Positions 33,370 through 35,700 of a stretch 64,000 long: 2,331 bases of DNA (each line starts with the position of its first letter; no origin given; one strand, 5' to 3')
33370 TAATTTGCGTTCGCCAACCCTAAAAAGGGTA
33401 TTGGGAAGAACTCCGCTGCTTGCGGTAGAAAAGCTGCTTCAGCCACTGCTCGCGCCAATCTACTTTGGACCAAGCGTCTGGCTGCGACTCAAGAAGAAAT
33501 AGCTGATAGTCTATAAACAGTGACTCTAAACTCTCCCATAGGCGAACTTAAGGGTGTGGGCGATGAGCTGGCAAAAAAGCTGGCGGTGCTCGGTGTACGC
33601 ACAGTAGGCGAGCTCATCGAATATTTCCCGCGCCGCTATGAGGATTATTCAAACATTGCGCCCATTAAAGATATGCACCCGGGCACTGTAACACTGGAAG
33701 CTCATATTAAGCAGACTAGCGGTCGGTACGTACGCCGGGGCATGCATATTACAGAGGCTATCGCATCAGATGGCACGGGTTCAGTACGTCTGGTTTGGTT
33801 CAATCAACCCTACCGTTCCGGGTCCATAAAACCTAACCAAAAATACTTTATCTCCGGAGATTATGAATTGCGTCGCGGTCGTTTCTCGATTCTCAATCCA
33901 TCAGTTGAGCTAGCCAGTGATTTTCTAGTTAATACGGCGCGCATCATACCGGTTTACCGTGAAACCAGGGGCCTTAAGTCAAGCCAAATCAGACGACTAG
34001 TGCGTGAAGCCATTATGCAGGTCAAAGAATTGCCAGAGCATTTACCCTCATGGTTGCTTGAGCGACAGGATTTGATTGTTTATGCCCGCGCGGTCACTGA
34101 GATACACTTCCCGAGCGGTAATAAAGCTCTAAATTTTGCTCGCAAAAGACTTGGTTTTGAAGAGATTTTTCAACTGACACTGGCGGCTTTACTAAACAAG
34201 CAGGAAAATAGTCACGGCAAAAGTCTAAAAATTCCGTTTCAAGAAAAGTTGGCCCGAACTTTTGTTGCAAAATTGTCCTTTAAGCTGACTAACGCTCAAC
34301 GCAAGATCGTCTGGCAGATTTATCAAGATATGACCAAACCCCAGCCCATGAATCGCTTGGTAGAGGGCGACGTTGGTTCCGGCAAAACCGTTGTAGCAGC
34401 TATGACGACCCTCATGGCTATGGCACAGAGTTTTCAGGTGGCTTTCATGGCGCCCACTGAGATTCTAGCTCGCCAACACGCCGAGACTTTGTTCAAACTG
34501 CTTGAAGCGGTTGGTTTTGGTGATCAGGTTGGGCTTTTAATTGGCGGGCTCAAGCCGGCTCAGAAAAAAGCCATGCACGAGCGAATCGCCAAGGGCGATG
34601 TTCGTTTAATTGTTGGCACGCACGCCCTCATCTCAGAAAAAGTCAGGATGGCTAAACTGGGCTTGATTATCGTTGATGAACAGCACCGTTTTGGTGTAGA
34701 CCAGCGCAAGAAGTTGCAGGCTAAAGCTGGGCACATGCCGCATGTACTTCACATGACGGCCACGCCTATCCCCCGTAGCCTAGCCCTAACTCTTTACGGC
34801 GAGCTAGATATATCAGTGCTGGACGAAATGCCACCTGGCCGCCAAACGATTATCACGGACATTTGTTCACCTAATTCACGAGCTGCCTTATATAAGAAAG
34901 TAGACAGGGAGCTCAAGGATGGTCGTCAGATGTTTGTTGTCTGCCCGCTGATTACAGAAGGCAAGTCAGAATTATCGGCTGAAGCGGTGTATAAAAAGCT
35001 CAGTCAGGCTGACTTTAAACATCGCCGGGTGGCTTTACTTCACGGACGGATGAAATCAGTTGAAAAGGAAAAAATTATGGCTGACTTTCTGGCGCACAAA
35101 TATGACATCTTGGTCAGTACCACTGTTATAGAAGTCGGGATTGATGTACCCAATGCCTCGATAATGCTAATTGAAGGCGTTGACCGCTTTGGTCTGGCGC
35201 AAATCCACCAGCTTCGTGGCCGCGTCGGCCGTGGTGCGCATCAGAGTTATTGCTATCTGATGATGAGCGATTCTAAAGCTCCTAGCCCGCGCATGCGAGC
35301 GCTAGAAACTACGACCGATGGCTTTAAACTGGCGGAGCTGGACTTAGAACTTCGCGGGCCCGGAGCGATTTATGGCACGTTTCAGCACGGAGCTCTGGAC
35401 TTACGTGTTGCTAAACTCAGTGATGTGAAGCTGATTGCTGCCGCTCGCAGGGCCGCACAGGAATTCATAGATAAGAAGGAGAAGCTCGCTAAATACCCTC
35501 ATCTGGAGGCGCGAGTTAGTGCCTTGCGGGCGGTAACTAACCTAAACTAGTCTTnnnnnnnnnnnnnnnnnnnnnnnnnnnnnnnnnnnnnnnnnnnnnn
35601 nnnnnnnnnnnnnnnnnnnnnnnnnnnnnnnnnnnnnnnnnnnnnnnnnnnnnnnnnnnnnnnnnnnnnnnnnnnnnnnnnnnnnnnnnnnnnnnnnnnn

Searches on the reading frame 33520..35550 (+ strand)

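Call 15: search_protein_families(library=ncbifam, proteins=[window:33520-35550:+], max_evalue=0.00001)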
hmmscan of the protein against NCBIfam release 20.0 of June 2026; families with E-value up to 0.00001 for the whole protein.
window:33520-35550:+ (676 aa): 30 families (the best 25 are shown)
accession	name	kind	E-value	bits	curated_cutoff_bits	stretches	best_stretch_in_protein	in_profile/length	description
NF008168.0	PRK10917.2-2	equivalog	3.3e-247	822.7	718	1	2-664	108-779/795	ATP-dependent DNA helicase RecG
NF008165.0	PRK10917.1-3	equivalog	3.2e-232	772.9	711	1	2-662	5-674/692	ATP-dependent DNA helicase RecG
NF008170.0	PRK10917.2-4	equivalog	3.7e-205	683.4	975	1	2-667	128-813/826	ATP-dependent DNA helicase RecG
TIGR00643.1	recG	equivalog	2.6e-204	680.5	659.4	1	24-646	1-629/629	ATP-dependent DNA helicase RecG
NF008163.0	PRK10917.1-1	equivalog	8.8e-181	602.7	796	1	4-657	8-675/692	ATP-dependent DNA helicase RecG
NF008166.0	PRK10917.1-4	equivalog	2.1e-168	561.6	864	1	15-658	21-689/705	ATP-dependent DNA helicase RecG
NF008167.0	PRK10917.2-1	equivalog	6.1e-165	550.3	995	2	140-668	168-731/744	ATP-dependent DNA helicase RecG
NF008164.0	PRK10917.1-2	equivalog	6.2e-165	550.3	785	1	3-657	11-678/704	ATP-dependent DNA helicase RecG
TIGR00580.2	mfd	equivalog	1.4e-108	364.6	800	1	232-626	410-800/907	transcription-repair coupling factor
NF008169.0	PRK10917.2-3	equivalog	9.9e-100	334.9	555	1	17-647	7-604/610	ATP-dependent DNA helicase RecG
NF007966.0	PRK10689.1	equivalog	5.8e-74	249.5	1329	1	242-627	587-968/1148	transcription-repair coupling factor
NF010337.0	PRK13766.1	equivalog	1e-15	56.9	610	1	278-416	32-173/781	Hef nuclease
NF041063.1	DpdF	equivalog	1.5e-15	56.9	550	1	486-586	389-486/813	protein DpdF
TIGR00595.1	priA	equivalog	3.8e-14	52.1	230.35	1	280-407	1-121/509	replication restart helicase PriA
NF004069.0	PRK05580.2-1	equivalog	6.4e-14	51.3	767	1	249-392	105-235/612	primosomal protein N'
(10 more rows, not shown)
